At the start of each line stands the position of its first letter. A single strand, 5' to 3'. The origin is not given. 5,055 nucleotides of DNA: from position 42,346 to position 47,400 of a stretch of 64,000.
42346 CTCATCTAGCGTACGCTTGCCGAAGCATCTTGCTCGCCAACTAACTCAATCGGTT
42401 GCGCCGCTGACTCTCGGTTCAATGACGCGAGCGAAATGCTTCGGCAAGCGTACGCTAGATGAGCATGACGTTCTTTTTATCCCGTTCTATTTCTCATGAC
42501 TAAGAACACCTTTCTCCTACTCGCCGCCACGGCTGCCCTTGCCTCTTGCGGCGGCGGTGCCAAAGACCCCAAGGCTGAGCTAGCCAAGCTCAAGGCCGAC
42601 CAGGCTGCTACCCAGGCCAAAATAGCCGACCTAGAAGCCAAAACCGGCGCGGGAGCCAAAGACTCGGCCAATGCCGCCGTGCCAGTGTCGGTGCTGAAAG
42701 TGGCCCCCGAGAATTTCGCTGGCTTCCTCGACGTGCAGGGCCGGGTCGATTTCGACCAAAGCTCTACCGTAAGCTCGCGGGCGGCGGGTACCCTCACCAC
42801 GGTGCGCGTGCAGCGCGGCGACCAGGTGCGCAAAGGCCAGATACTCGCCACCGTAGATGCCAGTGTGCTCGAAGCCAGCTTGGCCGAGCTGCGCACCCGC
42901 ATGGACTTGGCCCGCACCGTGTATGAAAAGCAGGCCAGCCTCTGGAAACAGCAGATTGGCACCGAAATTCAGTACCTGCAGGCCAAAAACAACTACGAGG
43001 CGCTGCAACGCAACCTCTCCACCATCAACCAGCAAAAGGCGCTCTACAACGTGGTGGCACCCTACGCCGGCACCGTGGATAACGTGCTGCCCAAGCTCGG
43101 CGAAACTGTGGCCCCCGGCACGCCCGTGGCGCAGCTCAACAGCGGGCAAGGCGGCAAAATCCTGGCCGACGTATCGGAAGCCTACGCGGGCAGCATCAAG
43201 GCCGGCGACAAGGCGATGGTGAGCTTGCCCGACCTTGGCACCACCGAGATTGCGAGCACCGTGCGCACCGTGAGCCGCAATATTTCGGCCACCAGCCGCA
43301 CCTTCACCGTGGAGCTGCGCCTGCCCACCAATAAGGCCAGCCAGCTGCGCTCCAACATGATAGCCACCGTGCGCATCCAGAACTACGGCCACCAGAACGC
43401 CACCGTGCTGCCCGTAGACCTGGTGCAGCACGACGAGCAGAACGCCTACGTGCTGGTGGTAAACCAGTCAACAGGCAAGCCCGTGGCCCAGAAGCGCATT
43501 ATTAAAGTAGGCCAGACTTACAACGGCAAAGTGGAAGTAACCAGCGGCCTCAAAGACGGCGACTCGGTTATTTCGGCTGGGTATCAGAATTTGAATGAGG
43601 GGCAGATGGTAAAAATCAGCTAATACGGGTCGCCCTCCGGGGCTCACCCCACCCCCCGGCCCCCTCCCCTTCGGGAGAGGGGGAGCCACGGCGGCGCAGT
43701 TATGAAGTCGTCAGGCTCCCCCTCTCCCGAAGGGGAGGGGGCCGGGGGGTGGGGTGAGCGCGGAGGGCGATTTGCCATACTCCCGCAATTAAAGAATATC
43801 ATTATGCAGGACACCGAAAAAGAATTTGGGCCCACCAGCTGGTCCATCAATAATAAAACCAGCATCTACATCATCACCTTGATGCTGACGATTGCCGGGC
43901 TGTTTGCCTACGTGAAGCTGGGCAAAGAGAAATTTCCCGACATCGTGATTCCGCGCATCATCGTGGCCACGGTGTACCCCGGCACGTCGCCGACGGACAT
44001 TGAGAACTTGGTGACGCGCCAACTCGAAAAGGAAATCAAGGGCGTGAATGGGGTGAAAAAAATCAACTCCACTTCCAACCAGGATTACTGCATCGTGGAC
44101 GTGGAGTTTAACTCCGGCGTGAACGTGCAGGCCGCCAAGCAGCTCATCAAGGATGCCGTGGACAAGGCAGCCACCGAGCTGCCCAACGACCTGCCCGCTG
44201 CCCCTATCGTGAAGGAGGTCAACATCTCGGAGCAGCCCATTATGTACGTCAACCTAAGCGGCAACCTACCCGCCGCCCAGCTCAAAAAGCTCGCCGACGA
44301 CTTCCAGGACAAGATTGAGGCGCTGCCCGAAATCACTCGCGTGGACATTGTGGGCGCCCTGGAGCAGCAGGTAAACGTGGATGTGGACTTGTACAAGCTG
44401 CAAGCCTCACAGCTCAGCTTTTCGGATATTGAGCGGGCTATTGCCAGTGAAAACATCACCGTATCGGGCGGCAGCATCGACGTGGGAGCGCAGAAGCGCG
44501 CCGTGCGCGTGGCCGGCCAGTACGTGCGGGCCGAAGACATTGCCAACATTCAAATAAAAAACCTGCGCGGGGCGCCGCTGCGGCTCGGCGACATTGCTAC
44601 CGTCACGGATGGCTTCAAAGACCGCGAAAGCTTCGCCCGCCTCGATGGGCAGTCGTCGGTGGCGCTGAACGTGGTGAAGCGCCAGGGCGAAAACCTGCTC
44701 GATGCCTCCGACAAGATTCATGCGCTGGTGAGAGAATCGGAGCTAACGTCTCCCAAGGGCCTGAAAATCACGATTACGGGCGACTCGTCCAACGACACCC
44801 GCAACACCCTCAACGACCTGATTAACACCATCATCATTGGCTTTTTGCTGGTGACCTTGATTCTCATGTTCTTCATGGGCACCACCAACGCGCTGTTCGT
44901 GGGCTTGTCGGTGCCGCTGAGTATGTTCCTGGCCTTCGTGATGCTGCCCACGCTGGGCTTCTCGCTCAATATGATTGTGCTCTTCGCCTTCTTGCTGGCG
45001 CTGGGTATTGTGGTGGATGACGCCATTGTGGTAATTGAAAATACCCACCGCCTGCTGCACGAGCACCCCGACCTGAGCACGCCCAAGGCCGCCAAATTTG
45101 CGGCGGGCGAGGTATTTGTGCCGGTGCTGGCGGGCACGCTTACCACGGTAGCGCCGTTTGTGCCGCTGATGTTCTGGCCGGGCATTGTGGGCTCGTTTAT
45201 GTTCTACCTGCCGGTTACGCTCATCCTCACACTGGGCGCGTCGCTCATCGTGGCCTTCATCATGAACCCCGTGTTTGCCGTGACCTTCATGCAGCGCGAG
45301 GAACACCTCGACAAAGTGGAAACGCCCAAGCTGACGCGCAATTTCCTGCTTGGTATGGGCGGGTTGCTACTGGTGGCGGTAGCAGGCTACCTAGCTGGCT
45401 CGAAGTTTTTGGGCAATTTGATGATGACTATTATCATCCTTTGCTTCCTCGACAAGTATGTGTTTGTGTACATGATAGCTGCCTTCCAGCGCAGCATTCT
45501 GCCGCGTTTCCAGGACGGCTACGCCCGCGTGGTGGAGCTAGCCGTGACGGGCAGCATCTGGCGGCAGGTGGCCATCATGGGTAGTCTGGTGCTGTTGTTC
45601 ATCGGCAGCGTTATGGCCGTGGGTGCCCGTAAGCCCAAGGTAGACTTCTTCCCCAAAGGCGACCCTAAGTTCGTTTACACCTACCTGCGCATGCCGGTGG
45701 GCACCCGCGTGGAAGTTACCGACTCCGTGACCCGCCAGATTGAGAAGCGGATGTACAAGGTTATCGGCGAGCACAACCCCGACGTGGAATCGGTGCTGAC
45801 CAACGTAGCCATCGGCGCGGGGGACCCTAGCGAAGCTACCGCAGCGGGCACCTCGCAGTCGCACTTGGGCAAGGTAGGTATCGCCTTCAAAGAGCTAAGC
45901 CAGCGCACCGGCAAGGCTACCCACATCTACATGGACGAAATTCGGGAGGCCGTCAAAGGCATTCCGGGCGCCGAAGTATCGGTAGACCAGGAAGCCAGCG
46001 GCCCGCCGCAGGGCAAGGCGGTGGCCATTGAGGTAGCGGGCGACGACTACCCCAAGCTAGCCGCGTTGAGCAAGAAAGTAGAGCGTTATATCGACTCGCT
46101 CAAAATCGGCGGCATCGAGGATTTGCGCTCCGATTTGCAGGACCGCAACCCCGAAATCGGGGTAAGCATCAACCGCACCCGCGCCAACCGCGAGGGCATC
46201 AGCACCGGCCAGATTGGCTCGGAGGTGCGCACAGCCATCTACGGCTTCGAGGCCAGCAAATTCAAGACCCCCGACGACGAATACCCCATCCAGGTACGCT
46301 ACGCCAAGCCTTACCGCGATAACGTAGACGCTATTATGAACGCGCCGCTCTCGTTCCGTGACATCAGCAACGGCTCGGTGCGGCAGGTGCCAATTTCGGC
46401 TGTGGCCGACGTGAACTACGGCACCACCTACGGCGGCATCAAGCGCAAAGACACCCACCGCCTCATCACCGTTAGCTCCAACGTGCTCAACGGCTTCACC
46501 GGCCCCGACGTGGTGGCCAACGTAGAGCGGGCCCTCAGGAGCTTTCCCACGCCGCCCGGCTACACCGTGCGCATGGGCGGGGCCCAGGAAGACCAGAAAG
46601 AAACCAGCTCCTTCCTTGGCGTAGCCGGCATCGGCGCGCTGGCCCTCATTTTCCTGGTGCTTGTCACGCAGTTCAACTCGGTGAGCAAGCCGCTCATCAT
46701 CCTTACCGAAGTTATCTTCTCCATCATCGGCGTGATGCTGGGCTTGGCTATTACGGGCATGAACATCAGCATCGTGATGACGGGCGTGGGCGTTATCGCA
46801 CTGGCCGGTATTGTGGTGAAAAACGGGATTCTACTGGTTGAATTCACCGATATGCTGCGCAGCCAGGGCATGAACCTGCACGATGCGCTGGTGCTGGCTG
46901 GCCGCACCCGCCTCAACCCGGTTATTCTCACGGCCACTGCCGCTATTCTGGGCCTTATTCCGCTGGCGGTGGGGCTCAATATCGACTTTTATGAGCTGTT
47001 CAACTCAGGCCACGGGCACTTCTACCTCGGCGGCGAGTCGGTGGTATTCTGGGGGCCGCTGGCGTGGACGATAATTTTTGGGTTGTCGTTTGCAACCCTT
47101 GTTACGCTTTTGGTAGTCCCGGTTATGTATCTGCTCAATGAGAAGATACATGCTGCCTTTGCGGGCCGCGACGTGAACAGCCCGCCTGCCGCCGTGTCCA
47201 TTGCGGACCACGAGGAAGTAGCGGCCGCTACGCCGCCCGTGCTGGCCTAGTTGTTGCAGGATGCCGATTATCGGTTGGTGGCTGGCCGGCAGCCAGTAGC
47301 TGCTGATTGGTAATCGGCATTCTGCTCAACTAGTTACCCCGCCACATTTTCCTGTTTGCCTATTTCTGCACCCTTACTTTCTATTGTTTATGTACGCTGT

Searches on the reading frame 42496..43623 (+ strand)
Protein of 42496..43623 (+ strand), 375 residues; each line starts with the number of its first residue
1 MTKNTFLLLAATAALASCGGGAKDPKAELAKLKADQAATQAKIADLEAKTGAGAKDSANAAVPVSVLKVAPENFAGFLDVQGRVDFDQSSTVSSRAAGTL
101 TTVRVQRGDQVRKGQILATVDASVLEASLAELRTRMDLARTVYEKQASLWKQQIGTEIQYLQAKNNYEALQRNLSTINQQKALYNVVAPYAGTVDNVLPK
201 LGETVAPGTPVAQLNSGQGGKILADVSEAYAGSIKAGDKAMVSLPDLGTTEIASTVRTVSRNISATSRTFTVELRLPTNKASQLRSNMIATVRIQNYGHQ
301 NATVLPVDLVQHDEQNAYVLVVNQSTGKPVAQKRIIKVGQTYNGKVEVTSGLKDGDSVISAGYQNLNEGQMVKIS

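Call 77: search_protein_families(library=pfam, proteins=[window:42496-43623:+], max_evalue=0.001)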
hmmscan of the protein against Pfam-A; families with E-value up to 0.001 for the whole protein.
window:42496-43623:+ (375 aa): 4 families
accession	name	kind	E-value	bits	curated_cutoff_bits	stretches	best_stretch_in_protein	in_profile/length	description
PF16576.10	HlyD_D23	-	9.2e-23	81.1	30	1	78-290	6-214/214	Barrel-sandwich domain of CusB or HlyD membrane-fusion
PF13437.12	HlyD_3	-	6.9e-15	56.1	22.2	1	186-283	2-102/106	HlyD family secretion protein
PF13533.13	Biotin_lipoyl_2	-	1.3e-09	38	29.8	1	91-121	2-32/32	Biotin-lipoyl like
PF00364.28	Biotin_lipoyl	-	6.8e-09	35.9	22.1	0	175-214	34-73/73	Biotin-requiring enzyme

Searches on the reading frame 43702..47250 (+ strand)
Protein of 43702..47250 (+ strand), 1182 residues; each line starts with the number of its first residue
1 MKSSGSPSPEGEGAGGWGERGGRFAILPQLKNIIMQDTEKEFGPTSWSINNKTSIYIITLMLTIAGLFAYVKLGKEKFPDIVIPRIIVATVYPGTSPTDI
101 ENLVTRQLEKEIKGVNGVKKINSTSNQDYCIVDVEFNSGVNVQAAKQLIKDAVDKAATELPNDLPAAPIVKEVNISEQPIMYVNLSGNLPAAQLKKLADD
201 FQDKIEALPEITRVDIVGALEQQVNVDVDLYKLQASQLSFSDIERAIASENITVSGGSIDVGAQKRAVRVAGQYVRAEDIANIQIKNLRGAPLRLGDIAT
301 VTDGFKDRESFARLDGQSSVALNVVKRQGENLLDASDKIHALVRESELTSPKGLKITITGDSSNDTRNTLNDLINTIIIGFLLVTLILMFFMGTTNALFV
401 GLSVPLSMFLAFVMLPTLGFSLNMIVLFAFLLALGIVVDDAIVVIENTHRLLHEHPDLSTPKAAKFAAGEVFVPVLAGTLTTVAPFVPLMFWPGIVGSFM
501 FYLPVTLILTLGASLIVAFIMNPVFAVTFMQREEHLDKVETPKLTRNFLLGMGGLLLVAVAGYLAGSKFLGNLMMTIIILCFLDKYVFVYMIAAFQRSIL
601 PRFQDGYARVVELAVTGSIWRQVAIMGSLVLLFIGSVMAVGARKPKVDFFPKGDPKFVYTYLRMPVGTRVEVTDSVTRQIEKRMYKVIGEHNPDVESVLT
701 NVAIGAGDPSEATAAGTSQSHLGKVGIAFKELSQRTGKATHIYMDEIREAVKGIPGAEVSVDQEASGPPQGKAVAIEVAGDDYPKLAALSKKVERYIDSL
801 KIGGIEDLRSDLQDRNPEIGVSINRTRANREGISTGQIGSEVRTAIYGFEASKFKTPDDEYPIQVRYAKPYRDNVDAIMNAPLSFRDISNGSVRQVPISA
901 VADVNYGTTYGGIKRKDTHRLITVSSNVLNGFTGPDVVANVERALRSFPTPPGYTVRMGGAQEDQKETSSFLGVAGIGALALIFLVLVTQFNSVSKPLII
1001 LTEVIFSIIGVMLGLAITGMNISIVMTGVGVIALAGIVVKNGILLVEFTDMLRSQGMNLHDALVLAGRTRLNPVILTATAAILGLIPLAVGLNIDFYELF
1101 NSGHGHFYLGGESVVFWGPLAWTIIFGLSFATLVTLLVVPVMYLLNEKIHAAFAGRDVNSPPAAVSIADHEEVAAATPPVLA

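Call 8: search_protein_families(library=ncbifam, proteins=[window:43702-47250:+])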
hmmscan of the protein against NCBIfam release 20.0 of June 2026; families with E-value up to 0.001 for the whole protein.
window:43702-47250:+ (1182 aa): 14 families
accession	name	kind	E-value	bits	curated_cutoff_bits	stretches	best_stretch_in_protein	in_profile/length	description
NF033617.1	RND_permease_2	subfamily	6e-163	544.2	1250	2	48-541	4-499/1009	multidrug efflux RND transporter permease subunit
NF000282.2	RND_permease_1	subfamily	1e-121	407.7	1250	1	56-1145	12-1026/1029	multidrug efflux RND transporter permease subunit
TIGR00914.1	2A0601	subfamily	9e-110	368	701.45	2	47-531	8-508/1051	CusA/CzcA family heavy metal efflux RND transporter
TIGR00915.1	2A0602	subfamily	5e-109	365.7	940.35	2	56-541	13-508/1050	efflux RND transporter permease subunit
NF007798.0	PRK10503.1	equivalog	3.9e-99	332.7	1584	2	52-538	20-507/1040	MdtB/MuxB family multidrug efflux RND transporter permease subunit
NF007905.0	PRK10614.1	equivalog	4.1e-94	316.1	1774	2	53-552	12-511/1025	multidrug efflux RND transporter permease subunit MdtC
NF007133.0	PRK09579.1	equivalog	7.5e-92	308.5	1763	2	56-535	15-494/1017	multidrug efflux RND transporter permease subunit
NF007842.1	PRK10555.1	equivalog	2.2e-80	270.8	1854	2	55-531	12-498/1036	multidrug efflux RND transporter permease AcrD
NF007131.0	PRK09577.1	equivalog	8.8e-71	238.9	1768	2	53-531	10-497/1045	multidrug efflux RND transporter permease subunit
NF000037.1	RND_perm_OqxB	exception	1.9e-70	237.9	2200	2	57-533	16-502/1050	multidrug efflux RND transporter permease subunit OqxB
NF011706.2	PRK15127.1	equivalog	5.5e-59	200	2150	2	53-532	10-499/1049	multidrug efflux RND transporter permease subunit AcrB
TIGR00916.1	2A0604s01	subfamily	6.2e-05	22.7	148.6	1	374-511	91-227/231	SecD/SecF family protein translocase subunit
NF009582.0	PRK13024.1-2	equivalog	7.1e-05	20.9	723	1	354-528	646-824/859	protein translocase subunit SecDF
TIGR00966.2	transloc_SecF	equivalog_domain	0.00084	18.9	160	1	367-518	120-272/279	protein translocase subunit SecF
